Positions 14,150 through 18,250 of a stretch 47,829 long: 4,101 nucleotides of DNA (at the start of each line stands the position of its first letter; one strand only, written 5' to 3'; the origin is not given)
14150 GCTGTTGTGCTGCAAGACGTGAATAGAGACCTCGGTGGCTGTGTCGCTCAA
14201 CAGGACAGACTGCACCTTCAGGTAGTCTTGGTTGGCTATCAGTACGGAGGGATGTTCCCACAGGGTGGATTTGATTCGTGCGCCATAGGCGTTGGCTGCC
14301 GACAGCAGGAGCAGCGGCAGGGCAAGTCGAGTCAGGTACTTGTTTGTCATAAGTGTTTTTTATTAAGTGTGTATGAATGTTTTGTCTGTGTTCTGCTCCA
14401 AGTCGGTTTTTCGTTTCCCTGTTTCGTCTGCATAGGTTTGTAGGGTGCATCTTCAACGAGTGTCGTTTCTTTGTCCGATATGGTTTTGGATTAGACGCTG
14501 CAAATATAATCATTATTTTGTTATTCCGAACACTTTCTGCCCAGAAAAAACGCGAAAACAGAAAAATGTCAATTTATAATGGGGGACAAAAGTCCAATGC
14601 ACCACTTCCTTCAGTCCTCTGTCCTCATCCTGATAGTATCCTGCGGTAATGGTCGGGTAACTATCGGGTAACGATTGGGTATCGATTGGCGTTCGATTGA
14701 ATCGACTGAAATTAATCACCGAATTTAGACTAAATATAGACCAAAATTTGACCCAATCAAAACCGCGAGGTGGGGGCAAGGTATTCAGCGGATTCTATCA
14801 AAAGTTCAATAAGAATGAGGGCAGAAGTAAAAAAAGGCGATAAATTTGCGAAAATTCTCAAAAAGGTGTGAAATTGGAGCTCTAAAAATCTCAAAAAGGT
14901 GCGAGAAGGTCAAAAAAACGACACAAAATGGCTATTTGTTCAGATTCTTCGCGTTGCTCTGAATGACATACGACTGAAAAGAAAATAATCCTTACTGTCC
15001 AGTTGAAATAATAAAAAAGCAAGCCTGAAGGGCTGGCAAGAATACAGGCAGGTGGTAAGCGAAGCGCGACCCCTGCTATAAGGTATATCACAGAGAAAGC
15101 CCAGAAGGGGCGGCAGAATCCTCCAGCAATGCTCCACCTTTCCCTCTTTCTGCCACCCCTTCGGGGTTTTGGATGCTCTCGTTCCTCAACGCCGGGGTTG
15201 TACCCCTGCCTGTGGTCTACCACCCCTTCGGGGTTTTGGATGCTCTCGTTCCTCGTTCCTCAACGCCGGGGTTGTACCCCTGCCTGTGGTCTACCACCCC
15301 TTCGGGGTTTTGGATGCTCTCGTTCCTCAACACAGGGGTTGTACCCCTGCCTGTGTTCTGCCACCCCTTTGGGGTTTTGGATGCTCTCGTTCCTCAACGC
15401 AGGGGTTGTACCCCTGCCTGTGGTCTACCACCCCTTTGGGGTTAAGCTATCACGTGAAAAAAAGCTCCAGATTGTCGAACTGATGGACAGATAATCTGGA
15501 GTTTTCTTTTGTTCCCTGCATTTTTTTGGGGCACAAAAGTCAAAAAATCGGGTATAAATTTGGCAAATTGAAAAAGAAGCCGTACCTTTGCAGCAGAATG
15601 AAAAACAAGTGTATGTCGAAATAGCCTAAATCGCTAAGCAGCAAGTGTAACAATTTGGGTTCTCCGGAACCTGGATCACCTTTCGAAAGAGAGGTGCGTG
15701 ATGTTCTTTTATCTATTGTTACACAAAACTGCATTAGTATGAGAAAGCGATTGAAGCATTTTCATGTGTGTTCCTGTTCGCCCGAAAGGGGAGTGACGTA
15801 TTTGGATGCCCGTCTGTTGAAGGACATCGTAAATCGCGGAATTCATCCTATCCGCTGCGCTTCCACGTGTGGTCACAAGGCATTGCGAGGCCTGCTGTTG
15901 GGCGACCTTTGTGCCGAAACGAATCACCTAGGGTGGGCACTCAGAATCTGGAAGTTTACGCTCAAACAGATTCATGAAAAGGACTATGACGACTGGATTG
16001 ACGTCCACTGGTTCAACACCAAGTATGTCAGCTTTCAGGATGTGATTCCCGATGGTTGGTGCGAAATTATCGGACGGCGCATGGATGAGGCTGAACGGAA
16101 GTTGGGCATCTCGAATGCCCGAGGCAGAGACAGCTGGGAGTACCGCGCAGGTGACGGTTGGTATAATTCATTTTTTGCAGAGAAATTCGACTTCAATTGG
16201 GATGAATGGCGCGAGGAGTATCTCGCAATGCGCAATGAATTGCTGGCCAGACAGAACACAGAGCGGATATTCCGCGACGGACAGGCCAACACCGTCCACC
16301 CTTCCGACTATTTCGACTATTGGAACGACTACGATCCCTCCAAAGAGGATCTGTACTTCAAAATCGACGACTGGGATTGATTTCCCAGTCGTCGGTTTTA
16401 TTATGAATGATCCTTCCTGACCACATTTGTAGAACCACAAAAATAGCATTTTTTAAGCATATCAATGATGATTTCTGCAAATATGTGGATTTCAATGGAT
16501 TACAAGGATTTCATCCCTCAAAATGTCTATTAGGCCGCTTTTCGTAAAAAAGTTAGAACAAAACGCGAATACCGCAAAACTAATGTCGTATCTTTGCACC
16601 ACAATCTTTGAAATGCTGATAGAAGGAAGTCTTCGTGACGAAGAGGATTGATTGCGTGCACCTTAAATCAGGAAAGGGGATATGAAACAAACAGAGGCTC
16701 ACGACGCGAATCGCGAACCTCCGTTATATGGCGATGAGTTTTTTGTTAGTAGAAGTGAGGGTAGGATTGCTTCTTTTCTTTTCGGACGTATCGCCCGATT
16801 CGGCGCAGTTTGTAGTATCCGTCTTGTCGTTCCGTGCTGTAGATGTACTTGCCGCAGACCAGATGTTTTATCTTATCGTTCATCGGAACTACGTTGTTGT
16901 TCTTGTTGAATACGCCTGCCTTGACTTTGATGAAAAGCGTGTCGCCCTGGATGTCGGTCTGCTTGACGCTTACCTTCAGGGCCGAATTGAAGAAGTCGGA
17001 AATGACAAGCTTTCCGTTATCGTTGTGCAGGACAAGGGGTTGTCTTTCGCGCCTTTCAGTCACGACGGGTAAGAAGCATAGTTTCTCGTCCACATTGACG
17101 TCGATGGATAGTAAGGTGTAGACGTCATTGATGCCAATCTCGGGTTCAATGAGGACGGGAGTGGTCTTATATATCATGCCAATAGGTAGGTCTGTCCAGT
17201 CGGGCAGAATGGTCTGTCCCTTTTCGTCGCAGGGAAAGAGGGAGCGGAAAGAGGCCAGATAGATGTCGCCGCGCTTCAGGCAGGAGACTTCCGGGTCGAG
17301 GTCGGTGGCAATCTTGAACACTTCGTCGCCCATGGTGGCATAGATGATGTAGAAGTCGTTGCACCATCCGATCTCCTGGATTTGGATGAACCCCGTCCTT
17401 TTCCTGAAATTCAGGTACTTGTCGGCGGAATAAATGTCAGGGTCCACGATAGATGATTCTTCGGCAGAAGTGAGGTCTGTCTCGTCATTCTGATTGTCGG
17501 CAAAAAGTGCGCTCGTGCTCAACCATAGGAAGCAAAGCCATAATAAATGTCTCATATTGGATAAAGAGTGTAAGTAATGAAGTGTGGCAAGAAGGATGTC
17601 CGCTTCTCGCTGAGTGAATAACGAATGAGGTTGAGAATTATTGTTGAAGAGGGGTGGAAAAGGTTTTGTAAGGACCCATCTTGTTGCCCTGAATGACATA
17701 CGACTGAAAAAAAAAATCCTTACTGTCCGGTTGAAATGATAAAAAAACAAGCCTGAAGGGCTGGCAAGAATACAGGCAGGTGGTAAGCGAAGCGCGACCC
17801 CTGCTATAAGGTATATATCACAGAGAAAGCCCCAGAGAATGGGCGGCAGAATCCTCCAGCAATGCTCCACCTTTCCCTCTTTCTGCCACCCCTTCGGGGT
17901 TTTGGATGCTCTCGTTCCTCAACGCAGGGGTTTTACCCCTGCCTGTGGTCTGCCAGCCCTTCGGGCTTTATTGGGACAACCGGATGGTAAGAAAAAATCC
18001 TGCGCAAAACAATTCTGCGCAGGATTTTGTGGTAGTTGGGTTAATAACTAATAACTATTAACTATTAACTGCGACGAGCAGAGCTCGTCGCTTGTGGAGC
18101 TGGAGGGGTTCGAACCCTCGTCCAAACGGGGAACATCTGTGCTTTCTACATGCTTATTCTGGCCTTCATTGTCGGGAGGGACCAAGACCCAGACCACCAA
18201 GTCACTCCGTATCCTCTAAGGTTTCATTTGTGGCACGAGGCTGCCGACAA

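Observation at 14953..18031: Two direct copies of a ~200-nt highly structured non-coding module, each followed by hairpin units and a terminator, bracketing a two-gene cassette next to ssrA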

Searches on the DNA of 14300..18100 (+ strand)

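Call 8: search_rna_families(source=window, start=14300, end=18100, threshold=evalue, max_evalue=10)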
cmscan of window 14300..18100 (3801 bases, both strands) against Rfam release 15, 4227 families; matches with E-value up to 10: 15.
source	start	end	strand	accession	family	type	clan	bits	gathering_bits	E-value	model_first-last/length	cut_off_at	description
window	17924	17968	+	RF01687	Acido-Lenti-1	Gene; sRNA;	-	27.7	37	0.0018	1-46/46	no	Acido-Lenti-1 RNA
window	17995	18100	-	RF01816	RsaA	Gene; sRNA;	-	25.5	50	0.27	22-134/134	5'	RNA Staph. aureus A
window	15332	15376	+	RF01687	Acido-Lenti-1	Gene; sRNA;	-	23.9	37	0.02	1-46/46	no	Acido-Lenti-1 RNA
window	17054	17131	-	RF01561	DdR11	Gene; snRNA; snoRNA; CD-box;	-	23.4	65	0.24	1-76/76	no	Dictyostelium snoRNA DdR11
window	16344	16414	-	RF03818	MIR7994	Gene; miRNA;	-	22.6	100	0.53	1-90/90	no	MIR7994 microRNA precursor family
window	15265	15309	+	RF01687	Acido-Lenti-1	Gene; sRNA;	-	22.4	37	0.049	1-46/46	no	Acido-Lenti-1 RNA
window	15191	15235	+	RF01687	Acido-Lenti-1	Gene; sRNA;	-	22.4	37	0.049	1-46/46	no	Acido-Lenti-1 RNA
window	15095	15171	-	RF00695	MIR398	Gene; miRNA;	-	21.8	55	0.14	1-109/109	no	MIR398 microRNA precursor family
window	17990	18100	-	RF01470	rli38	Gene; sRNA;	-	21.6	49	9.8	62-150/150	5'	Listeria sRNA rli38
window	17992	18074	-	RF00512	Leu_leader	Cis-reg; leader;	-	20.2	50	0.71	1-148/148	no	Leucine operon leader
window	17991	18073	-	RF00079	OmrA-B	Gene; sRNA;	-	20.2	40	1.6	1-87/87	no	OmrA-B family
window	15491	15589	+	RF01441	S_pombe_snR46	Gene; snRNA; snoRNA; HACA-box;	CL00021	18.8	60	8.1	1-168/168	no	small nulceolar RNA snR46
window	15463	15505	+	RF03790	MIR8008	Gene; miRNA;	-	18.6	66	3.6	1-55/55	no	MIR8008 microRNA precursor family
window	16359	16400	+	RF04133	MIR2646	Gene; miRNA;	-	14.8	245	6.6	1-256/256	no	MIR2646 microRNA precursor family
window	17880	17900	+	RF01687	Acido-Lenti-1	Gene; sRNA;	-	14.3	37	7.8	25-45/46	no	Acido-Lenti-1 RNA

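Call 27: search_rna_families(source=window, start=17870, end=17990, threshold=evalue, max_evalue=1, show_alignments=2)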
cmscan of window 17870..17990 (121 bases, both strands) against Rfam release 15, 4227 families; matches with E-value up to 1: 4.
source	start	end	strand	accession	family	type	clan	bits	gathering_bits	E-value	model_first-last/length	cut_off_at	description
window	17924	17968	+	RF01687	Acido-Lenti-1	Gene; sRNA;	-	27.7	37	5.6e-05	1-46/46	no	Acido-Lenti-1 RNA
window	17897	17940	-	RF01101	TLS-PK6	Cis-reg;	-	15.7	44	0.49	1-40/40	no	Pseudoknot of tRNA-like structure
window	17913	17953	+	RF01880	Xist_exon1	Gene; lncRNA;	-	12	50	0.24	39-85/85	no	X-chromosome inactivation gene exon 1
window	17937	17978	-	RF02267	Vax2os1_2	Gene; lncRNA;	-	6.2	55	0.29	424-466/466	no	Vax2os1 conserved region 2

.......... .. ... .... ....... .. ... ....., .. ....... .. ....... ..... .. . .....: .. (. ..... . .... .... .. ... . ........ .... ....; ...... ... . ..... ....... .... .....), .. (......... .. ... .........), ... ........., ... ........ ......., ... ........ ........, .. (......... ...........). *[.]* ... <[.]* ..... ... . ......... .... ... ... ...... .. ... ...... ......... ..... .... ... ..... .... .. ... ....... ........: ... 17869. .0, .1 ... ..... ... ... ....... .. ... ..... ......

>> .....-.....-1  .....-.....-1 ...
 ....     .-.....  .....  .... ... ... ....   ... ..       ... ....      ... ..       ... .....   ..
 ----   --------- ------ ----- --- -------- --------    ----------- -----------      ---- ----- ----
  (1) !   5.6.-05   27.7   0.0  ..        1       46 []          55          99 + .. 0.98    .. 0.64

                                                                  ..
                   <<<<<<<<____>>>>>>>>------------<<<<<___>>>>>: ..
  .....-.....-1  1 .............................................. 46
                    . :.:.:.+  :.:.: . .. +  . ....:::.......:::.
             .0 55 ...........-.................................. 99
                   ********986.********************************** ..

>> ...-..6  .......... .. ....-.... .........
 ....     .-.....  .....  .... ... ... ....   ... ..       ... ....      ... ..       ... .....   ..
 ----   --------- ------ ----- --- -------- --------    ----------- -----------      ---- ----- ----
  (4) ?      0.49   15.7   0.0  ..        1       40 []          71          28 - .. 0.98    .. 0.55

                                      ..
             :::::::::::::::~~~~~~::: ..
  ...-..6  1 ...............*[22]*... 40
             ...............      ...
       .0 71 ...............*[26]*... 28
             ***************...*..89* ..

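Call 30: search_dna_similar(query=window:17683-17990:+, collection=plasmids, mode=distant, max_evalue=0.01)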
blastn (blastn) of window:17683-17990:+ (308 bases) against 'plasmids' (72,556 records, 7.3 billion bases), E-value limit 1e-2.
No match.

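Call 31: search_dna_similar(query=window:17683-17990:+, collection=phages, mode=distant, max_evalue=0.01)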
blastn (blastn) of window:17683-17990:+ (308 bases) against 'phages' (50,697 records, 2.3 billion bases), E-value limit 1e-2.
No match.
